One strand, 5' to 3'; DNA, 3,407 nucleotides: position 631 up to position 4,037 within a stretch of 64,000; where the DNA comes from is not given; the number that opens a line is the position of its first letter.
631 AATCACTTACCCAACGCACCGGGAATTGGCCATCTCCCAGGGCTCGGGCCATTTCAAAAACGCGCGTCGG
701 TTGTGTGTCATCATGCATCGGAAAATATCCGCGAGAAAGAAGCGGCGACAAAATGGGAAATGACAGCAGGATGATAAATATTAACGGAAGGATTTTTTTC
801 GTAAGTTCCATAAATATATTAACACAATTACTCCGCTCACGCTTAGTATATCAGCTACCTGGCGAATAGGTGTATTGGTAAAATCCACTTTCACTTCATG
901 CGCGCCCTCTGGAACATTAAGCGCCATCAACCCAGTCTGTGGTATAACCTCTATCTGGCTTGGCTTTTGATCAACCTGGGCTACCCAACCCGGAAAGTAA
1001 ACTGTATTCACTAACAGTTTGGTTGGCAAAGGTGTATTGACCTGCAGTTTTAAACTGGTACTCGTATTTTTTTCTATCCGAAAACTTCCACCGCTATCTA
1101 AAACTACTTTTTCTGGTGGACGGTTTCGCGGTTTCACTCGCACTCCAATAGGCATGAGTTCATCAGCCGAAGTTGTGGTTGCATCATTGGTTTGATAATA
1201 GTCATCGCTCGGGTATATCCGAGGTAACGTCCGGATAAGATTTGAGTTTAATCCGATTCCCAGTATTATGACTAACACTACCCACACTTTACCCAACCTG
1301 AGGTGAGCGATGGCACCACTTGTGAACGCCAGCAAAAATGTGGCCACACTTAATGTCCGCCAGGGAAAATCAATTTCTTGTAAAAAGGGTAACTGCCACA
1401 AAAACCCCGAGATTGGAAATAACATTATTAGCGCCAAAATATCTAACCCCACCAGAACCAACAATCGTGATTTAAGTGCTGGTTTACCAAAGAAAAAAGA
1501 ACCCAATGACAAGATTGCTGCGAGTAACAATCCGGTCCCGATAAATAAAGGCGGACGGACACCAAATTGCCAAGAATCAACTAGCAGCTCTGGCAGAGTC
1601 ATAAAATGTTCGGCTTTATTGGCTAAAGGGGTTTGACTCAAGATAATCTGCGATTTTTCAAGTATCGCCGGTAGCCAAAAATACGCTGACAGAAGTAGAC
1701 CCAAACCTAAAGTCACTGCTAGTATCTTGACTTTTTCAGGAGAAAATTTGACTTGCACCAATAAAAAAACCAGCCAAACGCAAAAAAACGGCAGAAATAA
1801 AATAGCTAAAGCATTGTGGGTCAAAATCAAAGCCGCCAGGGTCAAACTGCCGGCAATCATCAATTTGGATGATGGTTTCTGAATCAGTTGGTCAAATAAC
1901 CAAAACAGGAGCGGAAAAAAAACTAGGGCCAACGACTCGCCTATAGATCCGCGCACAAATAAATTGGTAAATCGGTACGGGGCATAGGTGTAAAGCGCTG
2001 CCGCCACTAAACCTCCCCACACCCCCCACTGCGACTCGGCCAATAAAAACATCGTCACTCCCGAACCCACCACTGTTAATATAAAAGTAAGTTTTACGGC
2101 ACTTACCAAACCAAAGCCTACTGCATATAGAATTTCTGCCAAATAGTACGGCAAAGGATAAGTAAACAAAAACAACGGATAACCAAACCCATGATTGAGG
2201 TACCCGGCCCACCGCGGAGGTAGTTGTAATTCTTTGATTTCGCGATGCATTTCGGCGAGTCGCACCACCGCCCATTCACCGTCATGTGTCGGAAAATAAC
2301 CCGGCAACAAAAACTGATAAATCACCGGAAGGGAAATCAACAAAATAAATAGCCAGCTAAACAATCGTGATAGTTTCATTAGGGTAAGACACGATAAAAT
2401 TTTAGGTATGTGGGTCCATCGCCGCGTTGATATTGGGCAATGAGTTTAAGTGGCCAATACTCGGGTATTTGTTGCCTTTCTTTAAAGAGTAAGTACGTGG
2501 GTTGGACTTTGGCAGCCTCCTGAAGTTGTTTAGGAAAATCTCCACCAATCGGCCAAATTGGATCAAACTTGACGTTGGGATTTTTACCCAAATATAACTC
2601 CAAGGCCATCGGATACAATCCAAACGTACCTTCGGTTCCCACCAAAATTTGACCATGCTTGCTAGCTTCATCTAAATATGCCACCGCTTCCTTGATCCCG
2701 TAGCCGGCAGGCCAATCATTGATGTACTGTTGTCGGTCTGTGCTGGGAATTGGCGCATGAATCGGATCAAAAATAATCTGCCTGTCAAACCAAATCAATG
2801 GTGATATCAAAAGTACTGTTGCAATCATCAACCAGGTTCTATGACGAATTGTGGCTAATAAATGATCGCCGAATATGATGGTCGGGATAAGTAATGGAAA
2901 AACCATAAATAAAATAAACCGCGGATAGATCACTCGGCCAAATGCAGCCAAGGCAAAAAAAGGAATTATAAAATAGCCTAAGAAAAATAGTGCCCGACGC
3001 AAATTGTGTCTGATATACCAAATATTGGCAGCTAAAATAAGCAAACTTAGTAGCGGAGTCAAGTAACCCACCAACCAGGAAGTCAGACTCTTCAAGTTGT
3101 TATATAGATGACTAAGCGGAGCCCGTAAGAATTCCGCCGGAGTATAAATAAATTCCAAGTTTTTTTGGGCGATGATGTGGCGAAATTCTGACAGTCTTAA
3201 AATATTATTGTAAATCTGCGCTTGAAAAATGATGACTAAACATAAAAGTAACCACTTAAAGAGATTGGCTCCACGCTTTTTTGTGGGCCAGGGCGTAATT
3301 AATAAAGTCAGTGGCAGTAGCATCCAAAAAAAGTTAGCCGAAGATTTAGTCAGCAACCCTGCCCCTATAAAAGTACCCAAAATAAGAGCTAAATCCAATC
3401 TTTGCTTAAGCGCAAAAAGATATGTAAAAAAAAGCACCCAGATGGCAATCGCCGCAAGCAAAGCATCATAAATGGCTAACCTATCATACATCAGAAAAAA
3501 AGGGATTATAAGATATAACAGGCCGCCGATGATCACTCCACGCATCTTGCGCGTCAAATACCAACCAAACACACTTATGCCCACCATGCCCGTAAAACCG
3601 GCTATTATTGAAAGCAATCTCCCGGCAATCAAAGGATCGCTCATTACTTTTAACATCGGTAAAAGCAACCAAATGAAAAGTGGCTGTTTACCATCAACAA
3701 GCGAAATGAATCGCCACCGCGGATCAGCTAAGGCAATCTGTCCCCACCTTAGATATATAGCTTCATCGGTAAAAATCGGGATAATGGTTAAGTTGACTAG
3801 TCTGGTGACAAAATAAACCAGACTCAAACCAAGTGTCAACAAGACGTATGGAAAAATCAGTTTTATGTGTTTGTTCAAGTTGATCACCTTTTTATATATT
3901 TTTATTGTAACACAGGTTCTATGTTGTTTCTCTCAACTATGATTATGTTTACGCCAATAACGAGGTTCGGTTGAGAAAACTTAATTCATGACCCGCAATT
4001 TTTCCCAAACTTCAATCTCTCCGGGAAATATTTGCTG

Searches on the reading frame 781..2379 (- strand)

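Call 52: search_protein_families(library=pfam, proteins=[window:781-2379:-], max_evalue=0.0001)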
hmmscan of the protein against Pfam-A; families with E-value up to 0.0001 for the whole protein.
window:781-2379:- (532 aa): 1 family
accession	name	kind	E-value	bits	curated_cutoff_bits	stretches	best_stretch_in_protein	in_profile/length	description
PF10131.15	PTPS_related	-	6.8e-13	48.4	26.4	1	74-390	4-309/621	6-pyruvoyl-tetrahydropterin synthase related domain; membrane protein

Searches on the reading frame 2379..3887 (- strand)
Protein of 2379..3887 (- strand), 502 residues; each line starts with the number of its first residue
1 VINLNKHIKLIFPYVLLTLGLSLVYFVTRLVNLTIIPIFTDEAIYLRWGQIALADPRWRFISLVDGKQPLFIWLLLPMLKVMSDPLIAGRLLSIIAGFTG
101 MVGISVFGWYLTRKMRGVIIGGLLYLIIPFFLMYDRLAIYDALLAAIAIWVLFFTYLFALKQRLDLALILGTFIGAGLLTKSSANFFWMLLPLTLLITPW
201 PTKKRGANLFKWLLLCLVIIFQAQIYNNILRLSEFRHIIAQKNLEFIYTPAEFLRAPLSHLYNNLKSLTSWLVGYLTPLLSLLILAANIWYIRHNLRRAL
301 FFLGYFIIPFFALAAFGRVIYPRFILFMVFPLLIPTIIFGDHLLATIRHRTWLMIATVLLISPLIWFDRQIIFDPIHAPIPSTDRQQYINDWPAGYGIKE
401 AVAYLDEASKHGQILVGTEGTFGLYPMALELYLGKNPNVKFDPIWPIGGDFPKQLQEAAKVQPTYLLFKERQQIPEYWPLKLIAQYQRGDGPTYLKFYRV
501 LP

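Call 52: search_protein_families(library=pfam, proteins=[window:2379-3887:-], max_evalue=0.0001)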
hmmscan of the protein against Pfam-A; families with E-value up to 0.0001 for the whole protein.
window:2379-3887:- (502 aa): 1 family
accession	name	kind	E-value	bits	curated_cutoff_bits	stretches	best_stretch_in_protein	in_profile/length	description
PF13231.12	PMT_2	-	4.2e-09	37.2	26.1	1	69-220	4-152/160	Dolichyl-phosphate-mannose-protein mannosyltransferase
